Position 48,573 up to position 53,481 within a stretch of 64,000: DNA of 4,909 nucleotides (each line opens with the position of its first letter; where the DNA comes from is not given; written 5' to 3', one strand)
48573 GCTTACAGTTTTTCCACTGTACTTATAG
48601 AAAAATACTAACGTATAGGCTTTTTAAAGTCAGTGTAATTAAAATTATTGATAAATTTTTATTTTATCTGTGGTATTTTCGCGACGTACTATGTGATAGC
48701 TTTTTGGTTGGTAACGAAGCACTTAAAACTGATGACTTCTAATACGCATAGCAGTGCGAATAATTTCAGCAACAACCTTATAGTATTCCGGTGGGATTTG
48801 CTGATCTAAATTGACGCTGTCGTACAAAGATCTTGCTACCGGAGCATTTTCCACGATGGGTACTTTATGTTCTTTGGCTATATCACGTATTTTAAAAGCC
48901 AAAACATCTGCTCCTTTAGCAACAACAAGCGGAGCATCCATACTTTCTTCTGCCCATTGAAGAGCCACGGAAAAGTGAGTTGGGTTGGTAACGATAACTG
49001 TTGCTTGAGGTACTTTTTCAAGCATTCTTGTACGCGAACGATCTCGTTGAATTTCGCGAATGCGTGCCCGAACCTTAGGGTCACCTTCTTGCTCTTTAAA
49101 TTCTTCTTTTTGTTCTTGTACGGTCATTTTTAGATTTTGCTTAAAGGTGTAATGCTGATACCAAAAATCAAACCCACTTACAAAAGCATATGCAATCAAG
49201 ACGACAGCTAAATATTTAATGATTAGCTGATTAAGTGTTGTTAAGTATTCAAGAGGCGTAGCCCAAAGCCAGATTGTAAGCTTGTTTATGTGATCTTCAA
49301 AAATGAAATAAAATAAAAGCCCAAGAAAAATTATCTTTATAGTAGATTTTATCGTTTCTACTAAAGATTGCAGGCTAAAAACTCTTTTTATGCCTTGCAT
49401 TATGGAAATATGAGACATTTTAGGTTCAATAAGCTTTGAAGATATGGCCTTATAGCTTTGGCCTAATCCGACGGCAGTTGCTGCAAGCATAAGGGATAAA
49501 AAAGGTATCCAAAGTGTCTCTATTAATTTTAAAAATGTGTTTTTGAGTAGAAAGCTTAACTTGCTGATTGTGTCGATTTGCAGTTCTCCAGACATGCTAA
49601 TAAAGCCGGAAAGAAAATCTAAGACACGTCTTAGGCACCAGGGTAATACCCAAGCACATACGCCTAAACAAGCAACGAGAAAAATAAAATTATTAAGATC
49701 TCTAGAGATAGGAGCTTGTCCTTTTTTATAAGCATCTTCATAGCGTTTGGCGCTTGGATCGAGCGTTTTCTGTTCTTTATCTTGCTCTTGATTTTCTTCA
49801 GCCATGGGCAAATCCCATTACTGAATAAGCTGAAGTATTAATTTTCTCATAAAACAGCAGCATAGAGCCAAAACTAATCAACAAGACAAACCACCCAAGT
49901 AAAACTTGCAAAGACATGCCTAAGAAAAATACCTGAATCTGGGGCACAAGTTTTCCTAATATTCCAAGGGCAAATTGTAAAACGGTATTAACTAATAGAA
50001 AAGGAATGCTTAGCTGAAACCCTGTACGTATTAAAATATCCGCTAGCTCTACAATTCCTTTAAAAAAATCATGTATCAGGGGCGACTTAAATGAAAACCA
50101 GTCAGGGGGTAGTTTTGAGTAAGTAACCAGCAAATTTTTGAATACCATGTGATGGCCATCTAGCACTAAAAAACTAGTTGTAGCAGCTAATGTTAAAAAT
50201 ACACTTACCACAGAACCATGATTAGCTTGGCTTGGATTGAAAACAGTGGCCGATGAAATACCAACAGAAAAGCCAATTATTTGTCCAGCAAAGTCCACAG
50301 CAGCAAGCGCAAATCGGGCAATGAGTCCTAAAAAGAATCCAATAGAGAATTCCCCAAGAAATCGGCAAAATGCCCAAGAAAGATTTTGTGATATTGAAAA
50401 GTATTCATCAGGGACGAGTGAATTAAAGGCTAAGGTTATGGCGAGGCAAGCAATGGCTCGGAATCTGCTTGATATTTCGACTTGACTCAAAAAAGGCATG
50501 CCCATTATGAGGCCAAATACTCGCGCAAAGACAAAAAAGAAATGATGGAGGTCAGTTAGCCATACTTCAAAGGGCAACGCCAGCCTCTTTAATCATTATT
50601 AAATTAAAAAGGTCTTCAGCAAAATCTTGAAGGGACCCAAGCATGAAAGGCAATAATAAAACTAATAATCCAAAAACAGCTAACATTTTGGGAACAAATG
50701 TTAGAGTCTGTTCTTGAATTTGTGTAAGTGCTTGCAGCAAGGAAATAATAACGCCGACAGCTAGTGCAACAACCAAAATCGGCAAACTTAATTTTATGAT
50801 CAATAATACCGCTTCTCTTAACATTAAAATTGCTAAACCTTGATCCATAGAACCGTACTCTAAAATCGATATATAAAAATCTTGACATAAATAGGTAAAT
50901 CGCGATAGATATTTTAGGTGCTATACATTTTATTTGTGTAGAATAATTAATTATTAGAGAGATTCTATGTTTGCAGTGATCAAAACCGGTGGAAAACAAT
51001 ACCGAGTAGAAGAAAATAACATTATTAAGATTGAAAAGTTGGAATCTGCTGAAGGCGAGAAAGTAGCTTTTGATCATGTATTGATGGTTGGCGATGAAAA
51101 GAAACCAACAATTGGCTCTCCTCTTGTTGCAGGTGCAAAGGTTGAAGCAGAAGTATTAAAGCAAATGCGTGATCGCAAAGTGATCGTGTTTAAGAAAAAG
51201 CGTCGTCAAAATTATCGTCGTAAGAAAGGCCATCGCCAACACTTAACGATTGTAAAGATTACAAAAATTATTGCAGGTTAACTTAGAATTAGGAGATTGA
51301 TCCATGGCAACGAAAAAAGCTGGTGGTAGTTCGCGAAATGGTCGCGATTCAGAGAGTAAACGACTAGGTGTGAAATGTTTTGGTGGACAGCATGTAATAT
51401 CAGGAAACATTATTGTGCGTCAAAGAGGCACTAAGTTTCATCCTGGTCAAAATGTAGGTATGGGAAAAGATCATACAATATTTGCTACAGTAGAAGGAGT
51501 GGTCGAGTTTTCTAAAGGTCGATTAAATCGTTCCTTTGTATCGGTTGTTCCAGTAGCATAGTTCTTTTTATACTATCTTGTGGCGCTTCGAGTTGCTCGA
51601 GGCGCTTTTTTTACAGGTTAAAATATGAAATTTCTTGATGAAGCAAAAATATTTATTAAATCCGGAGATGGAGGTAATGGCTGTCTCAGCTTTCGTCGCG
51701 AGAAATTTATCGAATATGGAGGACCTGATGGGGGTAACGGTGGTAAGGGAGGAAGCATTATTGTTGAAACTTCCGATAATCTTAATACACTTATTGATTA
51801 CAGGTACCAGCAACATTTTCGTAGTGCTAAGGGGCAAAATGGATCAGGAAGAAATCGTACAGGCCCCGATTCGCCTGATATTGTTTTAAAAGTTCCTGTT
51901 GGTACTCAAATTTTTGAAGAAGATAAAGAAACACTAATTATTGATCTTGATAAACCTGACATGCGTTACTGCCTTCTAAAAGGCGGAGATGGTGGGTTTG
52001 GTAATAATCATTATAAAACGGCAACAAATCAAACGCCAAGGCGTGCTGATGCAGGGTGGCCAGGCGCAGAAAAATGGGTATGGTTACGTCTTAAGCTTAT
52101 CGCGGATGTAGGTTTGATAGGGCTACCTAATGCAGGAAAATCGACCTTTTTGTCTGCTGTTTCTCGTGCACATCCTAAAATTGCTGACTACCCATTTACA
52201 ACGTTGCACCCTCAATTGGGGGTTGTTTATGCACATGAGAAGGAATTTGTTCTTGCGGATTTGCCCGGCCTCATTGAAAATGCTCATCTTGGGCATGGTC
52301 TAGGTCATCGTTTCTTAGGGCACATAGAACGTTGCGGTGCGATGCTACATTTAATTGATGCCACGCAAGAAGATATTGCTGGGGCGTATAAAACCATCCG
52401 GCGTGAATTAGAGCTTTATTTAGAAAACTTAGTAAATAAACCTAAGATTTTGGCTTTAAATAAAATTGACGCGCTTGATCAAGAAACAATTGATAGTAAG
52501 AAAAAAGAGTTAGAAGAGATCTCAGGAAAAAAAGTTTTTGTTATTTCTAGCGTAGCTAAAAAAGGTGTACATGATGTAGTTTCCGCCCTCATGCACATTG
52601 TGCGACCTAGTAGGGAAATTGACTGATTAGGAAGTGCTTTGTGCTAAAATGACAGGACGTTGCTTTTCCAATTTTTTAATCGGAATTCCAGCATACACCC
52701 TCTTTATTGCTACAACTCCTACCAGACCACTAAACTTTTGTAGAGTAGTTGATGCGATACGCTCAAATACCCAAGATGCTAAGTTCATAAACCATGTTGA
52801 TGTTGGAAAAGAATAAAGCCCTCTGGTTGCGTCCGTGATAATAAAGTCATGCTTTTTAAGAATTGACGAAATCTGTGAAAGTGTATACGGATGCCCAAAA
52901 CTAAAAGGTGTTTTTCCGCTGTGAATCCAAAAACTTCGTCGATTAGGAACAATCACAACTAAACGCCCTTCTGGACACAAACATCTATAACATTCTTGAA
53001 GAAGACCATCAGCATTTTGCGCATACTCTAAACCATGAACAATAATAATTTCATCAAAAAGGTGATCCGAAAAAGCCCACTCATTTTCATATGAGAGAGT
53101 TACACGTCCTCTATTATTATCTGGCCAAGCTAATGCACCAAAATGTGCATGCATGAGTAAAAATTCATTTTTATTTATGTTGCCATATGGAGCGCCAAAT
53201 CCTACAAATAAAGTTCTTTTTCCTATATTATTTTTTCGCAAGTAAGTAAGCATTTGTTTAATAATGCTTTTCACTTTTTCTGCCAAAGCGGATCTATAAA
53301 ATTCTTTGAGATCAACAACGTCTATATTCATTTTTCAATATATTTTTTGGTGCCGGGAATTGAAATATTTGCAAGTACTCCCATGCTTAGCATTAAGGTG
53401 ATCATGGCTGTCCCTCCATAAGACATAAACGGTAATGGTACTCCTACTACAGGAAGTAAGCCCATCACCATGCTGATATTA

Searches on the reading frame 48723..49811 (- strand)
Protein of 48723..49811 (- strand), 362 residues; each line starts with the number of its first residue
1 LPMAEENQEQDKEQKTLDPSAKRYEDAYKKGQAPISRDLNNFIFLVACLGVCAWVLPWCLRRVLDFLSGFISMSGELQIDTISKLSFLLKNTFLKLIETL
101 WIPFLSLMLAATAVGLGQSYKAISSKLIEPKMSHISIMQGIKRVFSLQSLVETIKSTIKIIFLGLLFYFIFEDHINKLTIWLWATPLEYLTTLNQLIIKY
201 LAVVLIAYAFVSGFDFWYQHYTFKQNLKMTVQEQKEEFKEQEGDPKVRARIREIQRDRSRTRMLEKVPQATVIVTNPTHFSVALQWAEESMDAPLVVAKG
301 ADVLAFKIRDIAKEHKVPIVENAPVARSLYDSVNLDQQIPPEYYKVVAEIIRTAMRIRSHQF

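Call 60: search_protein_families(library=pfam, proteins=[window:48723-49811:-], max_evalue=0.0001)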
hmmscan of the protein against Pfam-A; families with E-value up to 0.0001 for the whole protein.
window:48723-49811:- (362 aa): 1 family
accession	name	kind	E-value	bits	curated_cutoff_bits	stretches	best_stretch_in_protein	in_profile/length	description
PF01312.24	Bac_export_2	-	1.7e-109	366.6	24.4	1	13-352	1-333/335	FlhB HrpN YscU SpaS Family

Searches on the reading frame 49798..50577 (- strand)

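Call 60: search_protein_families(library=pfam, proteins=[window:49798-50577:-], max_evalue=0.0001)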
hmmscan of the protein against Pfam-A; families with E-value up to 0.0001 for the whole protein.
window:49798-50577:- (259 aa): 1 family
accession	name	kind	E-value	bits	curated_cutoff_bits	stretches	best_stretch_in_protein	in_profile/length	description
PF01311.25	Bac_export_1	-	3.9e-49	167.7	27.8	1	12-246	3-226/230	Bacterial export proteins, family 1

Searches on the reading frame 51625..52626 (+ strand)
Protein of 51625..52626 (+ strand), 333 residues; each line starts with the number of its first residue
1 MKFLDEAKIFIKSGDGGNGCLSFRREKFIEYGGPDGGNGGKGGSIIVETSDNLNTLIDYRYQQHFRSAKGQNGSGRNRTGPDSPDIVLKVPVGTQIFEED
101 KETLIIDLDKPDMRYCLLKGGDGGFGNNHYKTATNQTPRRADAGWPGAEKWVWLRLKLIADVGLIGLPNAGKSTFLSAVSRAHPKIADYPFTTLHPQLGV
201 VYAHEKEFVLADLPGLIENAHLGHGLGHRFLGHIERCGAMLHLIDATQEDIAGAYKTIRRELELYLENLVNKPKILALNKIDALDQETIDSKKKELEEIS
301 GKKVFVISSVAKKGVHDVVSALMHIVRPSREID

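Call 60: search_protein_families(library=pfam, proteins=[window:51625-52626:+], max_evalue=0.0001)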
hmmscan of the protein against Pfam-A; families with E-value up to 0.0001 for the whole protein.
window:51625-52626:+ (333 aa): 4 families
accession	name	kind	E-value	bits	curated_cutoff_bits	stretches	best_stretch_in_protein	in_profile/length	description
PF01018.28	GTP1_OBG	-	3.5e-59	199.3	27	1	5-158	2-155/155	GTP1/OBG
PF01926.29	MMR_HSR1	-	4.2e-26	91.7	21.9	1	161-280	1-113/113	50S ribosome-binding GTPase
PF02421.24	FeoB_N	-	2.4e-16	60.1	27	1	162-321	3-155/156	Ferrous iron transport protein B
PF00009.33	GTP_EFTU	-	8.4e-05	22.7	26.5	0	239-326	95-186/188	Elongation factor Tu GTP binding domain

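Call 65: find_homologous_proteins(query=window:51625-52626:+, max_evalue=1e-30)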
Query window:51625-52626:+ (333 aa): 8000 proteins with E <= 1e-30 among 8000 candidates; the best 120 are listed.
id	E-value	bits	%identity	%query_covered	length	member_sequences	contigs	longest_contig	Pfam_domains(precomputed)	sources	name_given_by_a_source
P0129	4.1e-224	761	100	100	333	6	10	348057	PF01926.30,PF02421.25,PF01018.29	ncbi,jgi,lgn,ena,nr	ncbi:MAG: GTPase ObgE [Pseudomonadota bacterium]|jgi:GTP-binding protein|nr:GTPase ObgE [Alphaproteo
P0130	1.6e-213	727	94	100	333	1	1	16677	PF01926.30,PF02421.25,PF01018.29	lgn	-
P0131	3.5e-199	679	87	100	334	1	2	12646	PF01926.30,PF02421.25,PF01018.29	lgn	-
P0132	1.3e-197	674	86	100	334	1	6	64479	PF01926.30,PF02421.25,PF01018.29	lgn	-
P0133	5.9e-193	659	84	100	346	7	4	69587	PF01926.30,PF02421.25,PF01018.29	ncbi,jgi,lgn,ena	-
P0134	6.0e-193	659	84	100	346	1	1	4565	PF01926.30,PF02421.25,PF01018.29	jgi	jgi:GTPase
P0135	5.9e-192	656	83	100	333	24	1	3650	PF01926.30,PF02421.25,PF01018.29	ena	-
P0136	2.3e-190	650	82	100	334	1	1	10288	PF01926.30,PF02421.25,PF01018.29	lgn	-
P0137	5.1e-190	649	83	100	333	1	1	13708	PF01926.30,PF02421.25,PF01018.29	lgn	-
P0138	1.8e-189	647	83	100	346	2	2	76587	PF01926.30,PF02421.25,PF01018.29,PF10662.16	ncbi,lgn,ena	-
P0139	4.1e-188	643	82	100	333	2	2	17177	PF01926.30,PF02421.25,PF01018.29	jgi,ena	jgi:GTP-binding protein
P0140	4.3e-188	643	82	99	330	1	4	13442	PF01926.30,PF02421.25,PF00009.34,PF01018.29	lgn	-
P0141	1.0e-187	642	81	100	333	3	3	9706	PF01926.30,PF02421.25,PF01018.29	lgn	-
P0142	3.0e-187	640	82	100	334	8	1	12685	PF01926.30,PF02421.25,PF01018.29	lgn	-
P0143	3.2e-187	640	82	100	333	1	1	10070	PF01926.30,PF02421.25,PF01018.29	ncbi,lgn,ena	-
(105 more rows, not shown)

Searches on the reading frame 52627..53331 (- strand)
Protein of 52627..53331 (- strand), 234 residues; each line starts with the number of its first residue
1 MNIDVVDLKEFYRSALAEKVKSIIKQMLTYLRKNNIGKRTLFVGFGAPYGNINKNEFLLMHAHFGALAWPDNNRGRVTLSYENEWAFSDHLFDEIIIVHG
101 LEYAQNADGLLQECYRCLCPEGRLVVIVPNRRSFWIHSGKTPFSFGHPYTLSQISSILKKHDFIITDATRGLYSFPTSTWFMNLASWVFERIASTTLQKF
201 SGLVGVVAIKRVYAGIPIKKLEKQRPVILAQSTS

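Call 84: search_protein_families(library=pfam, proteins=[window:52627-53331:-], max_evalue=0.001)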
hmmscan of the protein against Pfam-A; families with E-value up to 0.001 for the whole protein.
window:52627-53331:- (234 aa): 2 families
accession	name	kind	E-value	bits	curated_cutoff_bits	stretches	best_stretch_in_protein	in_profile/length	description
PF13489.12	Methyltransf_23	-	7.7e-06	26.2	27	1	79-163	69-159/164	Methyltransferase domain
PF08241.18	Methyltransf_11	-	1e-05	26.5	21.2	1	85-126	54-95/95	Methyltransferase domain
